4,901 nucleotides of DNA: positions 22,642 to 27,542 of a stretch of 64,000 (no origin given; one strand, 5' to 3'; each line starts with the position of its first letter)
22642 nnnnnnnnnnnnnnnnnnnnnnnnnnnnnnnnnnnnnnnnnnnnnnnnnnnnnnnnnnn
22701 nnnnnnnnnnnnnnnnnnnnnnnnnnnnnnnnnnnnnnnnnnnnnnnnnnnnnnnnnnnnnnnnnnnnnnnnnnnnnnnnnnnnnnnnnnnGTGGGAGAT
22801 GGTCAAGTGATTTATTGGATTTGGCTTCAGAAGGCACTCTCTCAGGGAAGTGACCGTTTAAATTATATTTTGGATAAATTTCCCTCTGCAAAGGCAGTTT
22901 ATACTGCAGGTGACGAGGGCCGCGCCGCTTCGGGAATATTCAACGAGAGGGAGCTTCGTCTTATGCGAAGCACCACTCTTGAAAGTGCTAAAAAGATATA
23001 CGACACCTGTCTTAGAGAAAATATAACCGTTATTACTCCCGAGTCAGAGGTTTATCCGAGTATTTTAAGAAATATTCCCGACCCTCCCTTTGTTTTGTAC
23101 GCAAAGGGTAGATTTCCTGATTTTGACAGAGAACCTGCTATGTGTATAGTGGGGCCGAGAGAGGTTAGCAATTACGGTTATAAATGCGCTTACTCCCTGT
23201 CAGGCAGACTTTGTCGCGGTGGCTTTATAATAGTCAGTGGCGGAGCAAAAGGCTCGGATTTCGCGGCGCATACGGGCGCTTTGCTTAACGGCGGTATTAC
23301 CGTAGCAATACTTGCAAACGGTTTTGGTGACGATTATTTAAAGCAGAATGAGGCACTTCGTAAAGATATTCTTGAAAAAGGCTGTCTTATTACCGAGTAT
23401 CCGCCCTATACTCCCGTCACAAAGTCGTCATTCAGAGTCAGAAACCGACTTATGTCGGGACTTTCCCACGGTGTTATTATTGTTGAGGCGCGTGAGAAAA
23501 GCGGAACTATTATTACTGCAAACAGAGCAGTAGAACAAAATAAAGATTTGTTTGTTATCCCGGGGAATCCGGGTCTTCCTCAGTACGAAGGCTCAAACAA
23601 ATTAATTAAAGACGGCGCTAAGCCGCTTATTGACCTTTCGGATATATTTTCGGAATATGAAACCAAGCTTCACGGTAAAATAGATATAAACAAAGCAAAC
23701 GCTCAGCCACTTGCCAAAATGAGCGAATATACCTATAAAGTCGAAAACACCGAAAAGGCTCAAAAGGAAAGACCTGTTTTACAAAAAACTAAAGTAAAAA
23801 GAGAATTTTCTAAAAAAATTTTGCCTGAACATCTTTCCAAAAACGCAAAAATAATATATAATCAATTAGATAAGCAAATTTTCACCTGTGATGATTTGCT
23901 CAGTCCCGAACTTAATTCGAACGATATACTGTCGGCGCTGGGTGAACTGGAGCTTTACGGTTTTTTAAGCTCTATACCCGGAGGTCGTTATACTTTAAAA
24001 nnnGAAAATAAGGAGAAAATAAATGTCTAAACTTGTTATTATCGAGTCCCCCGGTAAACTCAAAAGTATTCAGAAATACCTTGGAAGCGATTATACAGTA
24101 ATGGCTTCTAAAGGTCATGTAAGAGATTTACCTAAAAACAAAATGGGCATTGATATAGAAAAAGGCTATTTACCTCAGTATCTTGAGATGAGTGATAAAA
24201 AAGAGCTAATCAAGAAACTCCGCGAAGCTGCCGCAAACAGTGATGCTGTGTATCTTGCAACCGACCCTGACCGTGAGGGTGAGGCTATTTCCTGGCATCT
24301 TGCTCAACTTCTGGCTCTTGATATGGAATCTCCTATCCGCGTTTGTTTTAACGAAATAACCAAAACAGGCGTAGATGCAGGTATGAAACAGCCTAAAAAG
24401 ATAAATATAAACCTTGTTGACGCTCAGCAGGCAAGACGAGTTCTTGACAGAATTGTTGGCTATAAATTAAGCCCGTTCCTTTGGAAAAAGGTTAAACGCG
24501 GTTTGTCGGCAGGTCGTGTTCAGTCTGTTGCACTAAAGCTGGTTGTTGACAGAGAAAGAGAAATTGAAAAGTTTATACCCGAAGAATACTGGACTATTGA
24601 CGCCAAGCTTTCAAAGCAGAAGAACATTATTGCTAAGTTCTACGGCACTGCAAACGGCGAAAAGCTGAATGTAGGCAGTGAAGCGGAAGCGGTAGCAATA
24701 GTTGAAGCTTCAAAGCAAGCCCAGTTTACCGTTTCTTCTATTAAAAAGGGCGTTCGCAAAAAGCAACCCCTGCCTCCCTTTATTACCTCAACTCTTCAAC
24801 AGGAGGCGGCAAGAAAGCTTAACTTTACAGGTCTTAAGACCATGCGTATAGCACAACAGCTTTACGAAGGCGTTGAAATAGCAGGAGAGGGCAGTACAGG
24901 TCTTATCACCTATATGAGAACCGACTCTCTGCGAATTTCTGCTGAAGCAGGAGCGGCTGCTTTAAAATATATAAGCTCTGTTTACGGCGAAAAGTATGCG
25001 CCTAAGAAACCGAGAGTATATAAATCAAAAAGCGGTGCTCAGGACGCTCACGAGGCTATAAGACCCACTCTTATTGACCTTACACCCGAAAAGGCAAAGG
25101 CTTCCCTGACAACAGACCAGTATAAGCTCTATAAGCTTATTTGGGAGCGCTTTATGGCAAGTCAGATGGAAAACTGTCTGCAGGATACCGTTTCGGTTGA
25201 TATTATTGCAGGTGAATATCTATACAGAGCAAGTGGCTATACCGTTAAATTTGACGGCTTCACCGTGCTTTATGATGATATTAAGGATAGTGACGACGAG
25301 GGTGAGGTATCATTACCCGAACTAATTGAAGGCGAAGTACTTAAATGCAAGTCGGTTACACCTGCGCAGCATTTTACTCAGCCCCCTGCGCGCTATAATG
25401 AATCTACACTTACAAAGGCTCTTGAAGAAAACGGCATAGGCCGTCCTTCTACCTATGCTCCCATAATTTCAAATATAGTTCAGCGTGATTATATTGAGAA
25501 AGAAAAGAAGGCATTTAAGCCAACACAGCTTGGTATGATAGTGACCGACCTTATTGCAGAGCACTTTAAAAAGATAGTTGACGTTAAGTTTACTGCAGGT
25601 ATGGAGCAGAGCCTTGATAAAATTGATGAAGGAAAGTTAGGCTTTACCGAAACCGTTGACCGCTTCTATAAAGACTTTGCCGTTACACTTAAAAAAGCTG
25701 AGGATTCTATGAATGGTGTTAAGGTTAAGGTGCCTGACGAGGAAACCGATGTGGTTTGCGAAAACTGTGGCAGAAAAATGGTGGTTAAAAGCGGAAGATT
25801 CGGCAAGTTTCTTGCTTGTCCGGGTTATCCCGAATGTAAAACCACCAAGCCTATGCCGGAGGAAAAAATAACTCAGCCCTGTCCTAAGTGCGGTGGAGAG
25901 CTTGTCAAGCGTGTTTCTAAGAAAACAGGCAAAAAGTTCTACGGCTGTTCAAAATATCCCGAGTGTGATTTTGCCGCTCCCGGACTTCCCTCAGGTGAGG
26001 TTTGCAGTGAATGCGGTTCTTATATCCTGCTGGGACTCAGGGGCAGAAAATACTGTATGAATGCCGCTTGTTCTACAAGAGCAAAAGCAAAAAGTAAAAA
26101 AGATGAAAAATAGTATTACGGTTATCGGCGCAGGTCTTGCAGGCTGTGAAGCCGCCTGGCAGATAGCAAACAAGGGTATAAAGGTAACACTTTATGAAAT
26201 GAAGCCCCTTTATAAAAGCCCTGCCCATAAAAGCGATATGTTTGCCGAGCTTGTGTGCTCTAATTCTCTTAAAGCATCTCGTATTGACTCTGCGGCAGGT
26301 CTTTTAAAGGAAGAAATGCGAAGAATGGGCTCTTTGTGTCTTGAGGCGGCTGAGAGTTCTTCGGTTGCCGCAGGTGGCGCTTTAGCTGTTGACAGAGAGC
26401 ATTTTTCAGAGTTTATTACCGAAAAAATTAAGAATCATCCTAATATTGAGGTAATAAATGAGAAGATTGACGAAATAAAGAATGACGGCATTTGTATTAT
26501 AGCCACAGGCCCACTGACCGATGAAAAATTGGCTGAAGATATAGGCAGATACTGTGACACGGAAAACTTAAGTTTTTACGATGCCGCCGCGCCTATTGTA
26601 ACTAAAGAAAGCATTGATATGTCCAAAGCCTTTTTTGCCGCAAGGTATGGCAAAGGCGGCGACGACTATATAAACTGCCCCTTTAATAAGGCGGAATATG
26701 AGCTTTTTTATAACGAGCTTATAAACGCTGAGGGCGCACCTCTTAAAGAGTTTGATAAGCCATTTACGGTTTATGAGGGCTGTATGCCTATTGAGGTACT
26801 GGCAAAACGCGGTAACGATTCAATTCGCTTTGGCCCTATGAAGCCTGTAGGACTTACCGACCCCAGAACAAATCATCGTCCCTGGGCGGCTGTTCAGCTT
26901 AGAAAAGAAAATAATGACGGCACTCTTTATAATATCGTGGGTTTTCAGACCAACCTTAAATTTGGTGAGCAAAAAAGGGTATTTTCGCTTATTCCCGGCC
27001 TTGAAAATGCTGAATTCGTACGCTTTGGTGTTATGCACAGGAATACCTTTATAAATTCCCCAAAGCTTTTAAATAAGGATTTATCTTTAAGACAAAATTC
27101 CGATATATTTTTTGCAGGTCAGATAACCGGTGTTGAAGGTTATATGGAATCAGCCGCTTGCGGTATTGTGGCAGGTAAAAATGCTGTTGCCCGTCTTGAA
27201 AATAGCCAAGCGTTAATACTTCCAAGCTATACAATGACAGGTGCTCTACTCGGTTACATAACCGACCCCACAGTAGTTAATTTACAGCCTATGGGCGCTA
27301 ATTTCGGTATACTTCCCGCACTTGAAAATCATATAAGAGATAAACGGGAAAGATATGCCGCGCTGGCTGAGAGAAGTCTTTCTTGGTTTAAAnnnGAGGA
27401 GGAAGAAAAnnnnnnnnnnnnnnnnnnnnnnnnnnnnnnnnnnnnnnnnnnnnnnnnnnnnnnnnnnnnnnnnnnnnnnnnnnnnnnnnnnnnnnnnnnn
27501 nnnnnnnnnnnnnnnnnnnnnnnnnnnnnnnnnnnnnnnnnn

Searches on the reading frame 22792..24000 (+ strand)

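Call 60: search_protein_families(library=pfam, proteins=[window:22792-24000:+], max_evalue=0.00001)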
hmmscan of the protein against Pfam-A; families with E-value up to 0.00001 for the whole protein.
window:22792-24000:+ (403 aa): 2 families
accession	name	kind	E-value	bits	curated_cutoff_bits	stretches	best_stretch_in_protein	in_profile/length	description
PF02481.21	DNA_processg_A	-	1.9e-65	220.5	29.6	1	75-279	4-210/212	DNA recombination-mediator protein A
PF18306.6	LDcluster4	-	6e-06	26.4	26.3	0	118-257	5-124/151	SLOG cluster4 family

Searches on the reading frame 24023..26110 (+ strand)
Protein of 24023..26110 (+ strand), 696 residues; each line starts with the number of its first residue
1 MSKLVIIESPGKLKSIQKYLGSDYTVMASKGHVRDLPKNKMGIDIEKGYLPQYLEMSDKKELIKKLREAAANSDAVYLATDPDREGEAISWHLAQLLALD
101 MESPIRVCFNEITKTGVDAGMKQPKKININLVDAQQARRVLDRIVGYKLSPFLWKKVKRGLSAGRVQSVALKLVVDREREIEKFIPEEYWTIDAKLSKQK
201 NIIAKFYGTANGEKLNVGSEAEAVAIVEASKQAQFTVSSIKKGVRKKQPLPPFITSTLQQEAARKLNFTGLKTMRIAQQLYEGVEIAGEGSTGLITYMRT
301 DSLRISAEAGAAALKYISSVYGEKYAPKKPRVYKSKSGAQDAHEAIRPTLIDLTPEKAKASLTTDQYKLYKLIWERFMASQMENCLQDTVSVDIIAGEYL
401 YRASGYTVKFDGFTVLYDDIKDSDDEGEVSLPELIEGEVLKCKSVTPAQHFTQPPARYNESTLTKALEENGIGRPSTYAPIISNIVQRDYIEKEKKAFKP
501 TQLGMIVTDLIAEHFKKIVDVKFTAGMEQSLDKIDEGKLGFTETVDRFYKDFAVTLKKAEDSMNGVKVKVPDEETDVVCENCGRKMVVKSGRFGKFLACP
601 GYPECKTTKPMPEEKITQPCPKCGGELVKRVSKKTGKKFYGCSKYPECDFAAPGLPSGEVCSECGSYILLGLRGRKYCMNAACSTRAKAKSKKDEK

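Call 60: search_protein_families(library=pfam, proteins=[window:24023-26110:+], max_evalue=0.00001)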
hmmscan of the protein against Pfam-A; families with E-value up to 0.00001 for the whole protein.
window:24023-26110:+ (696 aa): 3 families
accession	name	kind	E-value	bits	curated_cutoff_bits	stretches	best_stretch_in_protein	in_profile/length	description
PF01131.25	Topoisom_bac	-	8.6e-129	430.6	35.1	1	126-543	1-408/411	DNA topoisomerase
PF01396.24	Zn_ribbon_Top1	-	8.3e-24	83.5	32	2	577-613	2-38/39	Topoisomerase DNA binding C4 zinc finger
PF01751.28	Toprim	-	3.2e-21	75.7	23.1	1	3-112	1-96/96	Toprim domain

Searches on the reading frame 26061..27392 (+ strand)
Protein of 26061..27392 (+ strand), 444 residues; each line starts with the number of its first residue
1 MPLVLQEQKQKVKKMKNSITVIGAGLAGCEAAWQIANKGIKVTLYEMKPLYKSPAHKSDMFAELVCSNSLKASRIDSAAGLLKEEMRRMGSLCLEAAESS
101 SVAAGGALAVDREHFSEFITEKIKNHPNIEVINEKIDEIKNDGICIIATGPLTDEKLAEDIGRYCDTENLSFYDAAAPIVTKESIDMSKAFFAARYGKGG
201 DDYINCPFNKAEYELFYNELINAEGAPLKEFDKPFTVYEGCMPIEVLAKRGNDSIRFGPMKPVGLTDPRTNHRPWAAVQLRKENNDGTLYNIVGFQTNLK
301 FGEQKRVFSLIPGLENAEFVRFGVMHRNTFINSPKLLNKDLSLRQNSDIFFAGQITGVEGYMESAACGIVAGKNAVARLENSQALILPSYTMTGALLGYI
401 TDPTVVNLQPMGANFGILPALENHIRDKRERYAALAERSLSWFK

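Call 60: search_protein_families(library=pfam, proteins=[window:26061-27392:+], max_evalue=0.00001)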
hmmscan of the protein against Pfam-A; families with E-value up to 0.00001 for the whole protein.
window:26061-27392:+ (444 aa): 4 families
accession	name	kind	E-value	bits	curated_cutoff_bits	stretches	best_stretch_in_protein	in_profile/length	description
PF01134.28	GIDA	-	3.4e-103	346.2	22.1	1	19-381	2-389/391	Glucose inhibited division protein A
PF01266.30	DAO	-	1.5e-06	28.5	27.9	1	19-121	2-108/353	FAD dependent oxidoreductase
PF07992.20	Pyr_redox_2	-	1.9e-06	28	26.1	0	10-54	136-179/291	Pyridine nucleotide-disulphide oxidoreductase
PF13450.12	NAD_binding_8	-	9.9e-06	26.2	21.9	0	21-48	1-28/68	NAD(P)-binding Rossmann-like domain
